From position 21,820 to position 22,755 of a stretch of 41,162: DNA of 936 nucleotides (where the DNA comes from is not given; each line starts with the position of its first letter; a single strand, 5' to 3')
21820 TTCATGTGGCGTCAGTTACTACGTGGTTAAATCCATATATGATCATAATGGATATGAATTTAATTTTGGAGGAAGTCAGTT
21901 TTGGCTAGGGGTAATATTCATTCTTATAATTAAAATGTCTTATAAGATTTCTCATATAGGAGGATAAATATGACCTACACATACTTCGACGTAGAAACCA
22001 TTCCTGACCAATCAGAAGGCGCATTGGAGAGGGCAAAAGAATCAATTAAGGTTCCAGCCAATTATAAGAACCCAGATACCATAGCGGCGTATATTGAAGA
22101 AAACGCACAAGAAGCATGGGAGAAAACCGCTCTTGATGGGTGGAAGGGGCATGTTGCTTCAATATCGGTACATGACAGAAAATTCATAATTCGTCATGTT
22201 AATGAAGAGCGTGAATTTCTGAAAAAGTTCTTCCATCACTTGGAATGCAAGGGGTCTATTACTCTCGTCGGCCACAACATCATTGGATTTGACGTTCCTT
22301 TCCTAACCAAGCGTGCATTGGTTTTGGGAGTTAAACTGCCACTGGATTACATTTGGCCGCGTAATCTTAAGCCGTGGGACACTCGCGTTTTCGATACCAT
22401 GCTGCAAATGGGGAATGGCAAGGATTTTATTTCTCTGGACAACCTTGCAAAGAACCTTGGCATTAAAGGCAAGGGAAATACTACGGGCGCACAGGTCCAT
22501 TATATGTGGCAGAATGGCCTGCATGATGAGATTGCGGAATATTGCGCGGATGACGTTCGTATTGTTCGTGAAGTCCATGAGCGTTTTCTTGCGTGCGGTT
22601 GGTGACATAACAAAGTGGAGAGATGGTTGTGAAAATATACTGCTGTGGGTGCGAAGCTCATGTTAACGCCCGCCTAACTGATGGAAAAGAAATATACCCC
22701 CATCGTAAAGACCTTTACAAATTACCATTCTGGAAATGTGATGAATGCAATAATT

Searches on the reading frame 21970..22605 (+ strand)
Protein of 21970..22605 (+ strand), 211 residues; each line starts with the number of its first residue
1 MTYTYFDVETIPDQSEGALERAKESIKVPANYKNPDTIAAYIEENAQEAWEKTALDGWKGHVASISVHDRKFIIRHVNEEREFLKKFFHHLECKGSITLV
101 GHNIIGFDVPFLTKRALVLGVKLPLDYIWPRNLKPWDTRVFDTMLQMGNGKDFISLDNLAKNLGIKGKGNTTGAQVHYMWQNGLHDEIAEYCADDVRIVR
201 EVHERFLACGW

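Call 3: search_protein_families(library=pfam, proteins=[window:21970-22605:+], max_evalue=0.01)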
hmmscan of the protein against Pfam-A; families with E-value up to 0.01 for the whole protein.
window:21970-22605:+ (211 aa): 4 families
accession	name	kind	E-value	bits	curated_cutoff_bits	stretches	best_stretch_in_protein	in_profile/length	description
PF10108.15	DNA_pol_B_exo2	-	3.1e-17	63.4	24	1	75-196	28-163/213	Predicted 3'-5' exonuclease related to the exonuclease domain of PolB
PF13482.12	RNase_H_2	-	6.6e-08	33.1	22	1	51-204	6-162/165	RNase_H superfamily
PF03104.25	DNA_pol_B_exo1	-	1.7e-06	28.1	23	1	73-118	136-181/242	DNA polymerase family B, exonuclease domain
PF01612.26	DNA_pol_A_exo1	-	0.0011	19.2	23.6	1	63-206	44-168/173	3'-5' exonuclease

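Call 4: search_protein_families(library=phrogs, proteins=[window:21970-22605:+], max_evalue=0.001)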
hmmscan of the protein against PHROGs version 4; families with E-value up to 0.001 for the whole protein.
window:21970-22605:+ (211 aa): 6 families
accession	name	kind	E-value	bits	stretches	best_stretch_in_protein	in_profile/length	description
phrog_403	-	DNA, RNA and nucleotide metabolism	2.8e-30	106.3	1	2-208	66-248/321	DNA polymerase exonuclease subunit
phrog_25228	-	DNA, RNA and nucleotide metabolism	2.3e-14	54.2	1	6-202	16-222/326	3'-5' exonuclease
phrog_17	-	DNA, RNA and nucleotide metabolism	3.3e-10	39.6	1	61-207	693-825/1445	DNA polymerase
phrog_262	-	DNA, RNA and nucleotide metabolism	4.7e-08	32.6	1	48-121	164-223/856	DNA polymerase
phrog_2062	-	DNA, RNA and nucleotide metabolism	2.2e-06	27.5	1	6-120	113-223/502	DNA polymerase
phrog_192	-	DNA, RNA and nucleotide metabolism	1.9e-05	25.1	1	80-166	174-247/397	DNA polymerase exonuclease subunit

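Call 13: search_solved_structures(query=window:21970-22605:+, max_evalue=1, show_alignments=2)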
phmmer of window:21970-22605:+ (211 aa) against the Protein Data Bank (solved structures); distinct sequences matched with E-value up to 1: 35.
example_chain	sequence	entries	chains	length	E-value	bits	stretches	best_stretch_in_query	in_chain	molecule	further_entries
5h12_A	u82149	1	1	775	1.8e-05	27.6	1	74-126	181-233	Deep Vent DNA Polymerase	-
3a2f_A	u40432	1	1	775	0.0002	24.1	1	75-125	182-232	DNA polymerase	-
4ahc_A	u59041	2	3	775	0.0002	24.1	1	75-125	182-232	DNA POLYMERASE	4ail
2jgu_A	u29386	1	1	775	0.00044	23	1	74-125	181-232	DNA POLYMERASE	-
4fm2_A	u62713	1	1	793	0.0033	20.2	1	75-142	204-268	DNA polymerase 1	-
4flt_A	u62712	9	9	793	0.0033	20.1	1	75-137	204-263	DNA polymerase 1 | Pyrococcus abyssi B family DNA polymerase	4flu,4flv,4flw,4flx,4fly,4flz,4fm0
5mdn_A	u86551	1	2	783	0.027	17.2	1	79-128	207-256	DNA polymerase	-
1noy_A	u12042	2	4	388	0.027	17.1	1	66-121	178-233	PROTEIN (DNA POLYMERASE (E.C.2.7.7.7)) | DNA POLYMERASE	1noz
1qqc_A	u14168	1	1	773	0.037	16.7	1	74-125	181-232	DNA POLYMERASE II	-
1d5a_A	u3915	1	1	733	0.042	16.6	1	74-125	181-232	PROTEIN (DNA POLYMERASE)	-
9mye_A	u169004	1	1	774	0.095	15.4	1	75-125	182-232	DNA polymerase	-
1qht_A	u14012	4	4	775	0.13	14.9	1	75-125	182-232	PROTEIN (DNA POLYMERASE) | DNA polymerase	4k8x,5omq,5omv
6is7_A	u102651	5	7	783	0.13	14.9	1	75-125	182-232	DNA polymerase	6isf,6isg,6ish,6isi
9oay_A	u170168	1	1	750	0.15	14.7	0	76-125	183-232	8-64, TNA polymerase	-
9oax_A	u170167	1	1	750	0.15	14.7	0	76-125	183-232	5-270, TNA polymerase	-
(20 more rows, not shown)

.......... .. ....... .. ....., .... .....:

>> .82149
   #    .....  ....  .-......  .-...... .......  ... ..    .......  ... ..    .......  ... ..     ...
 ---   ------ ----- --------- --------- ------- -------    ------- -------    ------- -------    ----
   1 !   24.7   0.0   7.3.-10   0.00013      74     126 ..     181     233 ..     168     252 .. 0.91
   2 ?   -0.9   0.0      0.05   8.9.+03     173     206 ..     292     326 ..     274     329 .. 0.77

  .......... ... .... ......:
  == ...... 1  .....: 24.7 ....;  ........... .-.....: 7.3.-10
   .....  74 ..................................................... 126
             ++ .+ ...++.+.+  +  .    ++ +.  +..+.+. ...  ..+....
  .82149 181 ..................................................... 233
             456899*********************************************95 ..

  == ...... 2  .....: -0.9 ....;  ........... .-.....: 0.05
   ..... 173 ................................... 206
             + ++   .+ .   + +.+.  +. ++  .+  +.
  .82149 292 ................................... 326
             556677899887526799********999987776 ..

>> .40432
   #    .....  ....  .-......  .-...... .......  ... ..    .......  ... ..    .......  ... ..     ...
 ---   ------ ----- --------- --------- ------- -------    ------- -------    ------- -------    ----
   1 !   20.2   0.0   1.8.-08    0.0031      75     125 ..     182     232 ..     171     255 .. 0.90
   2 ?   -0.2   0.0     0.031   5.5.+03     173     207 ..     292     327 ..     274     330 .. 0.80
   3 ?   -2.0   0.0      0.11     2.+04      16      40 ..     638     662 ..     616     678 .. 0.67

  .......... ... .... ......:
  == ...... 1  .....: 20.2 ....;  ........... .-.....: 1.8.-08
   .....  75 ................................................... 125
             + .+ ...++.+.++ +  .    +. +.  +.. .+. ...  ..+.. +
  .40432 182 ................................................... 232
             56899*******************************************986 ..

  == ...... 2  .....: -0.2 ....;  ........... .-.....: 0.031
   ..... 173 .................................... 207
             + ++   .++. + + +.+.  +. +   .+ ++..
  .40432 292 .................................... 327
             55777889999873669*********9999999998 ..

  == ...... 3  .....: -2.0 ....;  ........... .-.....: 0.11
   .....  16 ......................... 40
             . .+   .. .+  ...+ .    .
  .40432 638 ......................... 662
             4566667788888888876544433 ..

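Call 16: search_dna_similar(query=window:21970-22605:+, collection=phages, mode=protein, max_rows=45, rows=spread, max_evalue=0.001)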
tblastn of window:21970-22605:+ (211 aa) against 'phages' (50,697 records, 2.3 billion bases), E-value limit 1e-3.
Records with a match: 159; places in all: 159; records where one place covers at least 80% of the query: 139.
Best place of each record, by identity: 80-90% 41; <60% 118.
By first word of the organism name: Vibrio 94; Brucella 41; Cellulophaga 7; Serratia 5; Flavobacterium 5; Klebsiella 3; Rhizobium 1; Caudoviricetes 1; Pseudomonas 1; uncultured 1.
By host as written in the record: - 78; Brucella abortus S19 14; Vibrio lentus 10; Brucella sp. 6; Brucella abortus 141 5; Flavobacterium sp. LMO8 5; Brucella abortus 4; Cellulophaga sp. HaHa_2_95 4; and 21 more.
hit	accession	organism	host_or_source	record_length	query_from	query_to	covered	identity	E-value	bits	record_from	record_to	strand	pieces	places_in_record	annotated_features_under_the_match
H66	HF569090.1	Brucella phage R/C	Brucella sp.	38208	1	211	100%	81.5%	6e-115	365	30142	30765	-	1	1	R/C_ORF47: putative exonuclease | R/C_ORF48: hypothetical protein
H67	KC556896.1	Brucella phage S708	Brucella suis S708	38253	1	211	100%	81.5%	6e-115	365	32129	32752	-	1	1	putative DNA-PolB associated exonuclease | hypothetical protein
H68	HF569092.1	Brucella phage Wb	Brucella sp.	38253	1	211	100%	81.5%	6e-115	365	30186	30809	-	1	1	Wb_ORF47: putative exonuclease | Wb_ORF48: hypothetical protein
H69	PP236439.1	Brucella phage A1_YZhang-2024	Brucella abortus S19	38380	1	211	100%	81.5%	6e-115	365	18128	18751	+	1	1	putative DNA-PolB associated exonuclease | hypothetical protein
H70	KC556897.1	Brucella phage Tb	Brucella abortus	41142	1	211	100%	81.5%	6e-115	365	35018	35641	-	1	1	putative DNA-PolB associated exonuclease | hypothetical protein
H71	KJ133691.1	Brucella phage 11sa_141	Brucella abortus S19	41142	1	211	100%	81.5%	6e-115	365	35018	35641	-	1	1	putative DNA-PolB associated exonuclease | hypothetical protein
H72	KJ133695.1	Brucella phage 141_141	Brucella abortus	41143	1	211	100%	81.5%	6e-115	365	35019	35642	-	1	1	putative DNA-PolB associated exonuclease | hypothetical protein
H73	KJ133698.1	Brucella phage 281_19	Brucella abortus S19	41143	1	211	100%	81.5%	6e-115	365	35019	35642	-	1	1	putative DNA-PolB associated exonuclease | hypothetical protein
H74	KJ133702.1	Brucella phage 1066_19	Brucella abortus S19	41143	1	211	100%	81.5%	6e-115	365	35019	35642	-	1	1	putative DNA-PolB associated exonuclease | hypothetical protein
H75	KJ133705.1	Brucella phage Tb_141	Brucella abortus 141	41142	1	211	100%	81.5%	6e-115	365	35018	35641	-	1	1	putative DNA-PolB associated exonuclease | hypothetical protein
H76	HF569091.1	Brucella phage Tb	Brucella abortus S19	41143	1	211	100%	81.5%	6e-115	365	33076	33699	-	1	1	Tb_ORF47: putative exonuclease | Tb_ORF48: hypothetical protein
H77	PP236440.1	Brucella phage NMY-1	Brucella melitensis Isfahan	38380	1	211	100%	81.0%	3e-114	363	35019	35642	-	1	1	putative DNA-PolB associated exonuclease | hypothetical protein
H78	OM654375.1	Pseudomonas phage vB_PcuM_ KLEP17-4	Pseudomonas cuatrocienegasensis strain ...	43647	5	206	96%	33.3%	3e-31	125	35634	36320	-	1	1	DNA polymerase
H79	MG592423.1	Vibrio phage 1.039.O._10N.286.55.A2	Vibrio lentus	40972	1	206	98%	29.3%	2e-13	74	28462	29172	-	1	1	ribonuclease H-like domain protein | hypothetical protein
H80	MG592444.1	Vibrio phage 1.067.O._10N.261.52.C9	Vibrio lentus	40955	1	206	98%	29.3%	3e-13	74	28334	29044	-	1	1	coil containing protein | hypothetical protein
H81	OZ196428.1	Vibrio phage F89 g1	Seawater and oysters mix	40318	1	206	98%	28.9%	5e-13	73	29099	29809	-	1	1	DNA polymerase exonuclease subunit | hypothetical protein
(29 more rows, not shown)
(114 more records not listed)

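Call 27: get_annotated_region(hit=H81, flank=20000)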
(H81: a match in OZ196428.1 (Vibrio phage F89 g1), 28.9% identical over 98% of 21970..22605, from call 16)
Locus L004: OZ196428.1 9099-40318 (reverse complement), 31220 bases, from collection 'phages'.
description: Vibrio phage F89 g1 genome assembly, chromosome: VPF89_g1_1.
organism: Vibrio phage F89 g1 (NCBI taxid 3105358)
taxonomy: Viruses
host: -; source: Seawater and oysters mix; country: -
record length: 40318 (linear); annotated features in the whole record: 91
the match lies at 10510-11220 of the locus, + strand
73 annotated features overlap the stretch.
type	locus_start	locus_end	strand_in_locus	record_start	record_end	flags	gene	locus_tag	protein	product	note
CDS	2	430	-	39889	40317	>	-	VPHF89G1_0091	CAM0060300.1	terminase small subunit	-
CDS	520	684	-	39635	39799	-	-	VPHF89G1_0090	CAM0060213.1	hypothetical protein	-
CDS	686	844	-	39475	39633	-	-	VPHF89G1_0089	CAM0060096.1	hypothetical protein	-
CDS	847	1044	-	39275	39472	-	-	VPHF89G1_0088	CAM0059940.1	hypothetical protein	-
CDS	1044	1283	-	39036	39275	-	-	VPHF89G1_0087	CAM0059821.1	hypothetical protein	-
CDS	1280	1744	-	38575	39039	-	-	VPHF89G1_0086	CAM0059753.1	hypothetical protein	-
CDS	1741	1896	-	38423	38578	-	-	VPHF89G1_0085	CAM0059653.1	hypothetical protein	-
CDS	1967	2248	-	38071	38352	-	-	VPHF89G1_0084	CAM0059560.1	replication initiation protein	-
CDS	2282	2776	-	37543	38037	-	-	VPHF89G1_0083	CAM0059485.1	hypothetical protein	-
CDS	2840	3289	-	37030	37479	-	-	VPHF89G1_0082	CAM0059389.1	hypothetical protein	-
CDS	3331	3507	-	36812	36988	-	-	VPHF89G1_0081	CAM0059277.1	hypothetical protein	-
CDS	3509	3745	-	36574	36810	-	-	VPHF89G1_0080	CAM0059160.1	hypothetical protein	-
CDS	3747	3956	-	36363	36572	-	-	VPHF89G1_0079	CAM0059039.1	hypothetical protein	-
CDS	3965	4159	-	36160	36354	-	-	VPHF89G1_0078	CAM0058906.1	hypothetical protein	-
CDS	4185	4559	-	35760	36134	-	-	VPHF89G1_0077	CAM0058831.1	hypothetical protein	-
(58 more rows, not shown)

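Call 28: get_annotated_region(hit=H78, flank=20000)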
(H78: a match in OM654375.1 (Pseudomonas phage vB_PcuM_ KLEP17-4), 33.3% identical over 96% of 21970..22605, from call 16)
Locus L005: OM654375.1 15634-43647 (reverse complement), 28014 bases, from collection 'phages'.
description: Pseudomonas phage vB_PcuM_ KLEP17-4, complete genome.
organism: Pseudomonas phage vB_PcuM_ KLEP17-4 (NCBI taxid 2928860)
taxonomy: Viruses; Duplodnaviria; Heunggongvirae; Uroviricota; Caudoviricetes
host: Pseudomonas cuatrocienegasensis strain KR2-17; source: water samples from gypsum karst lake Kirkilai; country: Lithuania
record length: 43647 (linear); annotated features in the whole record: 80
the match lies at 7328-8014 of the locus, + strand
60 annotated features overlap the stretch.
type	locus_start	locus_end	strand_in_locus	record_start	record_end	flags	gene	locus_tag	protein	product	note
CDS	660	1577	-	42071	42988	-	-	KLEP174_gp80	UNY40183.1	hypothetical protein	-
CDS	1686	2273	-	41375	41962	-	-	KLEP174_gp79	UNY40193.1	NinG protein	-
CDS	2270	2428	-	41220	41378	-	-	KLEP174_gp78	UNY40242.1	hypothetical protein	-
CDS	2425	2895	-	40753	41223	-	-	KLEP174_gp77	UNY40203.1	NinB protein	-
CDS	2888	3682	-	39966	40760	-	-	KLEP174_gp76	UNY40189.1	antirepressor protein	KilAC and Phage_pRha domains-containing protein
CDS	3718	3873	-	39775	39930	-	-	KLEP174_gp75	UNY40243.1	hypothetical protein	-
CDS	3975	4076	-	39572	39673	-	-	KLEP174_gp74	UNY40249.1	hypothetical protein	-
CDS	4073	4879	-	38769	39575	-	-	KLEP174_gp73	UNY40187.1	DNA replication protein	DnaC domain-containing protein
CDS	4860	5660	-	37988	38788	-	-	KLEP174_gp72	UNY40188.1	hypothetical protein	-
CDS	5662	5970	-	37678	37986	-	-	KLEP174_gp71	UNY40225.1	hypothetical protein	-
CDS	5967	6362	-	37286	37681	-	-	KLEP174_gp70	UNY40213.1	transcriptional regulator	P22_Cro domain-containing protein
CDS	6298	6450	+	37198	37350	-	-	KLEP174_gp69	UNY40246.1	hypothetical protein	-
CDS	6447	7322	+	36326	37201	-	-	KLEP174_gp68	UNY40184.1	AAA-ATPase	AAA_24 domain-containing protein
CDS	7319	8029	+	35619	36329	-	-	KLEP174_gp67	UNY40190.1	DNA polymerase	-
CDS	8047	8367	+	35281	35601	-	-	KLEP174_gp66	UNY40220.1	hypothetical protein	-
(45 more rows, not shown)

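Call 53: find_homologous_proteins(query=window:21970-22602:+, max_evalue=0.00001)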
Query window:21970-22602:+ (211 aa): 73 proteins with E <= 0.00001 among 194 candidates.
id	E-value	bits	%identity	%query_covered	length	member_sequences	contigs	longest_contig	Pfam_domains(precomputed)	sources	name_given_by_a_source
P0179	1.3e-143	494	100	100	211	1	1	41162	PF13482.13,PF10108.16,PF03104.26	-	-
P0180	4.9e-118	410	84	100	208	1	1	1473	PF13482.13,PF10108.16,PF03104.26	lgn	-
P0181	6.3e-118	410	85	100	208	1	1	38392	PF13482.13,PF10108.16,PF03104.26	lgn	-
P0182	5.0e-115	401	82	100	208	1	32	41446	PF13482.13,PF10108.16,PF03104.26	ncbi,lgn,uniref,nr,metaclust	ncbi:putative DNA-PolB associated exonuclease [Brucella phage V_19]|uniref:Putative DNA-PolB associa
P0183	2.7e-113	395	81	100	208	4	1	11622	PF13482.13,PF10108.16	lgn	-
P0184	7.4e-113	393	80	100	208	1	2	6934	PF13482.13,PF10108.16,PF03104.26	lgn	-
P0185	9.3e-113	393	80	100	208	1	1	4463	PF13482.13,PF10108.16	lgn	-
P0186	1.2e-112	393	81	100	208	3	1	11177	PF13482.13,PF10108.16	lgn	-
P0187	2.8e-112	392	81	100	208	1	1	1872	PF13482.13,PF10108.16,PF03104.26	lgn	-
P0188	4.2e-112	391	80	100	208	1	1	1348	PF13482.13,PF10108.16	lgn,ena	-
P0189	5.5e-112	391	80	100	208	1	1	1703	PF13482.13,PF10108.16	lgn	-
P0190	6.6e-112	390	80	100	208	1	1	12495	PF13482.13,PF10108.16,PF03104.26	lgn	-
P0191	7.5e-112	390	80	100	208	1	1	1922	PF13482.13,PF10108.16,PF03104.26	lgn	-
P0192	1.2e-111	389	80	100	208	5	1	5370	PF13482.13,PF10108.16,PF03104.26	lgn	-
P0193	3.0e-111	388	79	100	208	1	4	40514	PF13482.13,PF10108.16,PF03104.26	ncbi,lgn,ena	-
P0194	3.3e-111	388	80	100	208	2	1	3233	PF13482.13,PF10108.16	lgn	-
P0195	4.9e-111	387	80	100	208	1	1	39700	PF13482.13,PF10108.16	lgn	-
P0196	2.9e-110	385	79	100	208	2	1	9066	PF13482.13,PF10108.16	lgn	-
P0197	3.5e-110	385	78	100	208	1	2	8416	PF13482.13,PF10108.16,PF03104.26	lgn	-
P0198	4.9e-110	384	79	100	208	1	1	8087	PF13482.13,PF10108.16,PF03104.26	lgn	-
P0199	6.3e-110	384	79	100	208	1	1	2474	PF13482.13,PF10108.16,PF03104.26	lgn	-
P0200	1.9e-109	382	78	100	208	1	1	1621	PF13482.13,PF10108.16,PF03104.26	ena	-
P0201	2.9e-109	382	78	100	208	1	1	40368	PF13482.13,PF10108.16,PF03104.26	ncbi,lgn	-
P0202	2.3e-108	379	77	100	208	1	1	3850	PF13482.13,PF10108.16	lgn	-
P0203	3.1e-108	378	78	100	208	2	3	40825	PF13482.13,PF10108.16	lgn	-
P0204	3.5e-108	378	78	100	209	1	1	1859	PF13482.13,PF10108.16,PF03104.26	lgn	-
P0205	6.3e-108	377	76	100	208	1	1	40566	PF13482.13,PF10108.16,PF03104.26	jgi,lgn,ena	-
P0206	3.0e-107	375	76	100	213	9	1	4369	PF13482.13,PF10108.16,PF03104.26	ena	-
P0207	5.9e-107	374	77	100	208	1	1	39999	PF13482.13,PF10108.16,PF03104.26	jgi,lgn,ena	-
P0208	2.1e-106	372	77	100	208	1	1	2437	PF13482.13,PF10108.16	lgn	-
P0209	2.5e-106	372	76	100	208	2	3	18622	PF13482.13,PF10108.16,PF03104.26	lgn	-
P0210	3.8e-106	371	78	100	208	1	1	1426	PF13482.13,PF10108.16,PF03104.26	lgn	-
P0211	2.9e-105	369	76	100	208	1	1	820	PF13482.13,PF10108.16,PF03104.26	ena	-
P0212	9.9e-104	364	75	100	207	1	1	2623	PF13482.13,PF10108.16,PF03104.26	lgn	-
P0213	1.7e-103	363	76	100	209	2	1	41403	PF13482.13,PF10108.16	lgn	-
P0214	2.7e-103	362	75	100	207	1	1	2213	PF13482.13,PF10108.16,PF03104.26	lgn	-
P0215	1.2e-101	357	74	100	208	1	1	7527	PF13482.13,PF10108.16,PF03104.26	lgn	-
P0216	1.9e-100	353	72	100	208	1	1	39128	PF13482.13,PF10108.16,PF03104.26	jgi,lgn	jgi:3'-5' exonuclease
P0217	7.7e-100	351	72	100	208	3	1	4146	PF13482.13,PF10108.16,PF03104.26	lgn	-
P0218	1.2e-99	350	72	100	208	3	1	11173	PF13482.13,PF10108.16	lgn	-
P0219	2.9e-97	342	69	100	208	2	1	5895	PF13482.13,PF10108.16,PF03104.26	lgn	-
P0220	2.7e-86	307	67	99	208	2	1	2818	PF10108.16,PF03104.26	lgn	-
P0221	1.1e-85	305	65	99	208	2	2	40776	PF10108.16,PF03104.26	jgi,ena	jgi:DNA polymerase elongation subunit (family B)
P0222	2.5e-84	300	64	100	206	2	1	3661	PF10108.16,PF03104.26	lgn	-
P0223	2.8e-83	297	61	100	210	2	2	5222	PF13482.13,PF10108.16,PF03104.26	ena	-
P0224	6.4e-83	296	62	100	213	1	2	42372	PF13482.13,PF10108.16,PF03104.26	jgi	jgi:DNA polymerase elongation subunit (family B)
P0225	2.4e-82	294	63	99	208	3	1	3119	PF10108.16,PF03104.26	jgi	-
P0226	1.0e-78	282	59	100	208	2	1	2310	PF10108.16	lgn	-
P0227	1.0e-78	282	62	100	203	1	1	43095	PF13482.13,PF10108.16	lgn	-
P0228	1.2e-77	278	59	100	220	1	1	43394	PF10108.16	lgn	-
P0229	2.4e-77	277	61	100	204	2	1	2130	PF13482.13,PF10108.16,PF03104.26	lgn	-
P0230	5.2e-77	276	60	100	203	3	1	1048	PF13482.13,PF10108.16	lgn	-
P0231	1.1e-66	243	57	100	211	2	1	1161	PF10108.16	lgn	-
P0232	1.6e-63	232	52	99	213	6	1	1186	PF10108.16,PF03104.26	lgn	-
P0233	4.6e-62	227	78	61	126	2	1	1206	PF13482.13,PF10108.16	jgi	-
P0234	8.1e-58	213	50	100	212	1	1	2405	PF10108.16,PF03104.26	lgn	-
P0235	5.2e-57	211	49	99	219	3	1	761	PF10108.16,PF03104.26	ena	-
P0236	1.4e-42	164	42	99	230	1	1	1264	PF13482.13,PF10108.16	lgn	-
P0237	7.5e-40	155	42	98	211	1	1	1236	PF13482.13,PF10108.16,PF03104.26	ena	-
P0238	1.1e-39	154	38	99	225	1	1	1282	PF13482.13,PF10108.16,PF03104.26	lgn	-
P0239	4.4e-35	139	39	96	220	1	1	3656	PF13482.13,PF10108.16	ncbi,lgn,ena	-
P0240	5.5e-31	126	36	98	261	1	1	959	PF13482.13,PF10108.16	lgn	-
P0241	2.0e-29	121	36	95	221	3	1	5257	PF13482.13,PF10108.16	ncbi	-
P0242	1.7e-28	118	37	96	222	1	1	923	PF13482.13,PF10108.16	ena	-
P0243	1.1e-23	102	36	96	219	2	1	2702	PF13482.13,PF10108.16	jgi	jgi:predicted PolB exonuclease-like 3'-5' exonuclease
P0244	5.3e-23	100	36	98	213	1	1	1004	PF10108.16,PF03104.26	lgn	-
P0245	5.5e-21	93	34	96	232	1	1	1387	PF13482.13,PF10108.16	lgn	-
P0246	3.0e-20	91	32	96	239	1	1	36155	PF13482.13,PF10108.16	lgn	-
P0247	5.3e-20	90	34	95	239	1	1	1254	PF01612.27,PF13482.13,PF10108.16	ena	-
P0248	8.4e-17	79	33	95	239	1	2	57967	PF13482.13,PF10108.16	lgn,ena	-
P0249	9.0e-15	73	33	96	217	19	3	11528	PF10108.16,PF03104.26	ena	-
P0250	4.8e-11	61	31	97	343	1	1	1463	PF13482.13,PF10108.16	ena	-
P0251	3.3e-10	58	41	53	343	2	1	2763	PF13482.13,PF10108.16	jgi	-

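Call 55: find_encoding_contigs(protein=P0248, flank=10000, max_places=1)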
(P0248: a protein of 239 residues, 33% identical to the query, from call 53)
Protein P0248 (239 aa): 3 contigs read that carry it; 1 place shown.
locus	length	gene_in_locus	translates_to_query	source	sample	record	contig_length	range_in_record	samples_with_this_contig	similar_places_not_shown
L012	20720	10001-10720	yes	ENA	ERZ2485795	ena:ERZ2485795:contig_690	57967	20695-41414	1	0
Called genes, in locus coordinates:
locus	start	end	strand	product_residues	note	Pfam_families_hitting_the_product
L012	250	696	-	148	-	PF05766:NinG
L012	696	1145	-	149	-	-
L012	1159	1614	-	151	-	-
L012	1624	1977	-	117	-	-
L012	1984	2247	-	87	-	-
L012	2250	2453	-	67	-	-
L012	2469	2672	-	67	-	-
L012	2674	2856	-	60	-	-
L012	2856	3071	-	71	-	PF01726:LexA_DNA_bind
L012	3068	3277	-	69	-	-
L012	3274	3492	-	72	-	-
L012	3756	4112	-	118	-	PF10686:YAcAr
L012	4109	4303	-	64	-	-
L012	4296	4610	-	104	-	-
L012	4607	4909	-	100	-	-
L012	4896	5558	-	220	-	-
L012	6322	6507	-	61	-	-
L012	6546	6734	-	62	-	-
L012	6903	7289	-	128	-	-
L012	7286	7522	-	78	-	-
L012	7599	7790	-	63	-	-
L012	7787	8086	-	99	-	-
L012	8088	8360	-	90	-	-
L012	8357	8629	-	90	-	-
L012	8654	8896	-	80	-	-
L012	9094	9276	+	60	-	-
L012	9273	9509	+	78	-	-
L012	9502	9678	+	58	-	-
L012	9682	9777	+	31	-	-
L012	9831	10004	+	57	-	-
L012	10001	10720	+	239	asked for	PF10108:DNA_pol_B_exo2, PF13482:RNase_H_2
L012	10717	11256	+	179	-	-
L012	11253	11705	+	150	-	PF00436:SSB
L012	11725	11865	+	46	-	-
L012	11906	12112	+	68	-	-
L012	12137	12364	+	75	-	-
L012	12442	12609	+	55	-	-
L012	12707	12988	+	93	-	-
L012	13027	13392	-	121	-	-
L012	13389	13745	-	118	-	PF08291:Peptidase_M15_3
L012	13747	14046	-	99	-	-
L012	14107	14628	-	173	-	-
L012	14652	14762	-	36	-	-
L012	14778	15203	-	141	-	-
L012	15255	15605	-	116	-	-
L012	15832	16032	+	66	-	-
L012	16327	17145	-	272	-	-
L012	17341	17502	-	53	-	-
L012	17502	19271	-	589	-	-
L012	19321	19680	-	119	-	-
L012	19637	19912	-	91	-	-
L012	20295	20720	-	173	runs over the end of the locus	-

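Call 56: find_encoding_contigs(protein=P0249, flank=10000, max_places=1)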
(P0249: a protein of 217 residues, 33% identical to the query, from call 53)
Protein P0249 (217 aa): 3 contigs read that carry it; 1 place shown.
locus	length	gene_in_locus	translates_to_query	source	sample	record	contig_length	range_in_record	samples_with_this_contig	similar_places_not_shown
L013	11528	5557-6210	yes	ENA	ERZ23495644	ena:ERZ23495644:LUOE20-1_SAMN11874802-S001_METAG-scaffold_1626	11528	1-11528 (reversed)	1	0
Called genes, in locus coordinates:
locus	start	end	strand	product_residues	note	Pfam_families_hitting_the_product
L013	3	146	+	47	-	?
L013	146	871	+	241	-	PF00149:Metallophos (weak)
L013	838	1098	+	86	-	-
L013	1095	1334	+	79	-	-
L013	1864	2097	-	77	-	-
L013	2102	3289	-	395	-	PF00589:Phage_integrase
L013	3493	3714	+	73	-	-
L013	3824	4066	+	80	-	-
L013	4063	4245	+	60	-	PF12728:HTH_17 (faint)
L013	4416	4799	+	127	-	-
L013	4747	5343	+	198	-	-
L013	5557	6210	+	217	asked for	PF03104:DNA_pol_B_exo1, PF10108:DNA_pol_B_exo2 (weak)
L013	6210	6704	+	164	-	PF08299:Bac_DnaA_C (weak)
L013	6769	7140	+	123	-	-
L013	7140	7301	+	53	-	-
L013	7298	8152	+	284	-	-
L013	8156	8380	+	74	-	PF18504:Csm1_N (faint)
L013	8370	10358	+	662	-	PF13481:AAA_25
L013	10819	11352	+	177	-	-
